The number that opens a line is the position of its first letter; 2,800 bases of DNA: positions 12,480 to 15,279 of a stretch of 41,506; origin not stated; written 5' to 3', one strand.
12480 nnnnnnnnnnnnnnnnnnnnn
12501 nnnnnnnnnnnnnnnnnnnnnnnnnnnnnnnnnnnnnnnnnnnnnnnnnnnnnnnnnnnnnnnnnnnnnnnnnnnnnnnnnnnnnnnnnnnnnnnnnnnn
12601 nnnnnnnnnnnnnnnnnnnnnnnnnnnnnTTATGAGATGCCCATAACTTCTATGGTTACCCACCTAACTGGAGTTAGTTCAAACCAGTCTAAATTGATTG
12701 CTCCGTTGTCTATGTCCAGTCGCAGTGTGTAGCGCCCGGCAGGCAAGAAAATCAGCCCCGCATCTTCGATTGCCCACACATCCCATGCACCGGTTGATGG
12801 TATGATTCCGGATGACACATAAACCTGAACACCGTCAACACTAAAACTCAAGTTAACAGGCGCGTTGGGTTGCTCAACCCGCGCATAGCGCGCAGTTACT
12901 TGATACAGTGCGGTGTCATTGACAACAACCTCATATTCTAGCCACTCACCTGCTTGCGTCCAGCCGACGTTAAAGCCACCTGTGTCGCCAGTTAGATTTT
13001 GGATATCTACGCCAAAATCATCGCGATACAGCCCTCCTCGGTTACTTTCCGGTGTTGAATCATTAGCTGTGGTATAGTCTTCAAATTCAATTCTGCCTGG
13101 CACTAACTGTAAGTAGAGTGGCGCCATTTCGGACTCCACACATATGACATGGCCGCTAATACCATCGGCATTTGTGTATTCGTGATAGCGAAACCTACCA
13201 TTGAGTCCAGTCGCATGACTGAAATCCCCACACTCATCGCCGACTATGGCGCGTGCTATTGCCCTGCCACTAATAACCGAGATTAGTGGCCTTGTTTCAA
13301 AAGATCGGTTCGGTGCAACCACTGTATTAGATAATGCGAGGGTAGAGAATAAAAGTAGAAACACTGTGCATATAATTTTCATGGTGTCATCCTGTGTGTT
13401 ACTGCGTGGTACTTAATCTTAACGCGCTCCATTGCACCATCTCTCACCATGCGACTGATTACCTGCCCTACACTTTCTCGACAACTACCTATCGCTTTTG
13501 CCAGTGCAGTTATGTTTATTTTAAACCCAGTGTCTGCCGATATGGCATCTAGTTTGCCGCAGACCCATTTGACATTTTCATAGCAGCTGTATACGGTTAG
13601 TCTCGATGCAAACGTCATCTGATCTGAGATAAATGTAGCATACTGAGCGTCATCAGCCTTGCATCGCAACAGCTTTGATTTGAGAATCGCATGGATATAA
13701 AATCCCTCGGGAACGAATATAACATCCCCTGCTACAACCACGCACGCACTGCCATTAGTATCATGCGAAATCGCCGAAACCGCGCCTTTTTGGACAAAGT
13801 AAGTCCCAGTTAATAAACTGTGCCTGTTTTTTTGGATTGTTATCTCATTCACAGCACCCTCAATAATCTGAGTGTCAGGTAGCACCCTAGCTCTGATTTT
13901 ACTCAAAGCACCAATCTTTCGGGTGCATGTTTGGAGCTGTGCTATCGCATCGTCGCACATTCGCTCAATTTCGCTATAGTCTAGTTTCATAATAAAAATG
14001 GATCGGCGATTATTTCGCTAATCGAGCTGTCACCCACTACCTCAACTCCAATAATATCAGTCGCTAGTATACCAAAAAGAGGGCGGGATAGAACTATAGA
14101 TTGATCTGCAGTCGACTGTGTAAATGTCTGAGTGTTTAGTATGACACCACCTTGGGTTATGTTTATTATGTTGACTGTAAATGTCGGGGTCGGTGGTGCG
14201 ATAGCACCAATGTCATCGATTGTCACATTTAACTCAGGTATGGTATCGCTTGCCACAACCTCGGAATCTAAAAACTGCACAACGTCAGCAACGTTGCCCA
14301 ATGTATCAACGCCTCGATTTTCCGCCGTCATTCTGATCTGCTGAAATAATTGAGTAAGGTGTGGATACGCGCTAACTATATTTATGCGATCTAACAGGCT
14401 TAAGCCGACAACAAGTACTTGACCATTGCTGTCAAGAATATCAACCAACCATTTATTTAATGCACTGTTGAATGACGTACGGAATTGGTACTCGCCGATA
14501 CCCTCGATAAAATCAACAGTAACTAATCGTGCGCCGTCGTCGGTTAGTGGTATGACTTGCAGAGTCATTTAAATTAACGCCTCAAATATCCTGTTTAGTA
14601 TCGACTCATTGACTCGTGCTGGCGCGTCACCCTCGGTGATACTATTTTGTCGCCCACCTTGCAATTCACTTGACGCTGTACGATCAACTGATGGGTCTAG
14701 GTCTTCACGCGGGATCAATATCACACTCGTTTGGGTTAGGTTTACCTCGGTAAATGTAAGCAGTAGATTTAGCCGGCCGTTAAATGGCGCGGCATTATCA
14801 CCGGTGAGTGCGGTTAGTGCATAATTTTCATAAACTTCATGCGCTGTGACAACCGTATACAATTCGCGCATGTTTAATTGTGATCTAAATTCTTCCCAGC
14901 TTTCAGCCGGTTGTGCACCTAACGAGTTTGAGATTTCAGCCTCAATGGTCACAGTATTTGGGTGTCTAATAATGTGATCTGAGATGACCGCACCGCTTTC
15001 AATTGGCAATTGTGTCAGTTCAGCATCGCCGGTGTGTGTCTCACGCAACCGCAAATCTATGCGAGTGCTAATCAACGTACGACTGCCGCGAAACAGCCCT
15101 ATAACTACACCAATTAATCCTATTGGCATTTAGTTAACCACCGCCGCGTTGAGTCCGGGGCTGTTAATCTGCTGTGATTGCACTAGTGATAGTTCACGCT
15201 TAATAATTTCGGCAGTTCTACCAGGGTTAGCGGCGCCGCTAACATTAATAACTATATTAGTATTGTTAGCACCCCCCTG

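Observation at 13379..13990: Crp/Fnr-type regulator translationally coupled inside the tail/baseplate operon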

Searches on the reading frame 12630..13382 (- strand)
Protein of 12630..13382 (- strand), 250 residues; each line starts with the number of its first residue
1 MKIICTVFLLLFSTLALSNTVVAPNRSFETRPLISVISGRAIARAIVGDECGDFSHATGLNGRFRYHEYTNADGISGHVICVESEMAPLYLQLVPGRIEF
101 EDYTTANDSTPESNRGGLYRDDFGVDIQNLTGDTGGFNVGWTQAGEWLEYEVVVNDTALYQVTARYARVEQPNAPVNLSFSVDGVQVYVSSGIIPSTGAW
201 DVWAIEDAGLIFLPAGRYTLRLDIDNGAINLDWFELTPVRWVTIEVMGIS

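Call 4: search_protein_families(library=pfam, proteins=[window:12630-13382:-], max_evalue=1)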
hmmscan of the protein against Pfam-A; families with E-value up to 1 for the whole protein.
window:12630-13382:- (250 aa): 2 families
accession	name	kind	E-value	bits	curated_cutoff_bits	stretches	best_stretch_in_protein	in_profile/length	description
PF18099.7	CBM_35_2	-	9.4e-15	55.1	23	1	125-235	5-111/112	Carbohydrate binding module (family 35)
PF03422.21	CBM_6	-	4.5e-14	53.3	28.9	1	119-237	5-124/125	Carbohydrate binding module (family 6)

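Call 5: search_protein_families(library=phrogs, proteins=[window:12630-13382:-], max_evalue=0.1)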
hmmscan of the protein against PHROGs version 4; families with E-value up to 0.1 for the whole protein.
window:12630-13382:- (250 aa): 1 family
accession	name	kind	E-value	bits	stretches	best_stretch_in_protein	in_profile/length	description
phrog_21913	-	unknown function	0.054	13.8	1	9-76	141-207/374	-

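Call 66: search_solved_structures(query=window:12630-13382:-, max_evalue=0.01)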
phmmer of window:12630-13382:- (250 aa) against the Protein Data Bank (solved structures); distinct sequences matched with E-value up to 0.01: 13.
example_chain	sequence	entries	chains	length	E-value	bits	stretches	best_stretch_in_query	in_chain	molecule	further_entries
8zvk_A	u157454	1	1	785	1.7e-20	76.9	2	118-237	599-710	AaBgIC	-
5la2_A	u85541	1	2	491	7.4e-19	71.6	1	97-239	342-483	Carbohydrate binding family 6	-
2y8k_A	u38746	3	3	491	7.4e-19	71.6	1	97-239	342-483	CARBOHYDRATE BINDING FAMILY 6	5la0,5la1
5g56_A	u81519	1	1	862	1.4e-18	70.6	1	97-244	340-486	CARBOHYDRATE BINDING FAMILY 6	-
1uxz_A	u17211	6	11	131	7.9e-09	38.7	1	128-237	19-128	CELLULASE B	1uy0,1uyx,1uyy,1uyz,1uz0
1w9s_A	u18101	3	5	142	5.6e-06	29.4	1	120-234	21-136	BH0236 PROTEIN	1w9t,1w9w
5fui_A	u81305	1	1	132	9.4e-05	25.3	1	125-237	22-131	ENDO-1,3-BETA-GLUCANASE, FAMILY GH16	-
2vzp_A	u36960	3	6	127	0.00031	23.7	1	129-232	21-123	EXO-BETA-D-GLUCOSAMINIDASE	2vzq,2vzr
2w1w_A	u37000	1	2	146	0.0043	19.9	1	132-235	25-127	LIPOLYTIC ENZYME, G-D-S-L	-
2w47_A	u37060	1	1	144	0.0048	19.7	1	132-235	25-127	LIPOLYTIC ENZYME, G-D-S-L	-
5awo_A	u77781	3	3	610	0.0074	19.1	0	134-236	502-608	Isomaltodextranase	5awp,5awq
8j3y_A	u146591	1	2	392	0.0087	18.9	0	131-237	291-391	Putative polysaccharide-binding protein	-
8j3x_A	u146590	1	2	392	0.0088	18.9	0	131-237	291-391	Putative polysaccharide-binding protein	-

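Call 81: search_dna_similar(query=window:12630-13382:-, collection=phages, mode=protein, max_evalue=0.001, max_rows=12)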
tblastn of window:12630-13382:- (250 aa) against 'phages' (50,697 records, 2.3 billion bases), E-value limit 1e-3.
No match.

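Call 95: search_protein_families(library=padloc, proteins=[window:12630-13382:-], max_evalue=0.1)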
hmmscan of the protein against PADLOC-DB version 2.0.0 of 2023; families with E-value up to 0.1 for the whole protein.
window:12630-13382:- (250 aa): 0 families

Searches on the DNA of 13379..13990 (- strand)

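Call 47: search_rna_families(sources=[L010, L014, L021], threshold=evalue, max_evalue=1)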
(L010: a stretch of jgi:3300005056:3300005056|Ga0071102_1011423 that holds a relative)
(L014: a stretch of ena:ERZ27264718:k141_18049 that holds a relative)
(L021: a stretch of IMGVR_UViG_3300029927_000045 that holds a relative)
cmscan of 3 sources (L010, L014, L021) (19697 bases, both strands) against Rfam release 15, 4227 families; matches with E-value up to 1: 0.
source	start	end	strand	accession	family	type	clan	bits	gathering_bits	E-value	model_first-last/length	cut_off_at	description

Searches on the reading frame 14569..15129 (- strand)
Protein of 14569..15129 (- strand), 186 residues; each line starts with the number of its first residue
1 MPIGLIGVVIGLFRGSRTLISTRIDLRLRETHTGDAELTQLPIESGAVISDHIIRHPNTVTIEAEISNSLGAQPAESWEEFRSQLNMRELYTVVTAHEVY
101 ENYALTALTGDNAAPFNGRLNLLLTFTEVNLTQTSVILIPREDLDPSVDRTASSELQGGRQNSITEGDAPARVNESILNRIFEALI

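Call 4: search_protein_families(library=pfam, proteins=[window:14569-15129:-], max_evalue=1)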
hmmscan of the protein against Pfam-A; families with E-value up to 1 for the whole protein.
window:14569-15129:- (186 aa): 2 families
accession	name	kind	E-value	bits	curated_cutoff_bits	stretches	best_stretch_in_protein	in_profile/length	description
PF21821.3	Dit_like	-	1.6e-20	74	24.2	1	25-138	2-125/127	Dit-like phage tail protein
PF25531.1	GYF_ATXR3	-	0.064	14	27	1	43-58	25-40/48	Histone-lysine N-methyltransferase ATXR3, GYF domain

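Call 5: search_protein_families(library=phrogs, proteins=[window:14569-15129:-], max_evalue=0.1)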
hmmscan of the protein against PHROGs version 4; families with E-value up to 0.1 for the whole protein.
window:14569-15129:- (186 aa): 6 families
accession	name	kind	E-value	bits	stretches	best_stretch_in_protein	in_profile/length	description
phrog_817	-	tail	1.5e-20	74.5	1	15-159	11-168/200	tail fiber protein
phrog_1517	-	lysis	4.6e-07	30.7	1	29-154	21-153/202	endolysin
phrog_29701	-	unknown function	5.5e-06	26.4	1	24-132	26-132/375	-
phrog_17031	-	tail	0.00012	22.8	1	20-68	72-120/300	tail protein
phrog_5197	-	unknown function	0.0044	17.2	1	50-132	110-193/295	-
phrog_1830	-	unknown function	0.027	15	1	33-133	70-171/229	-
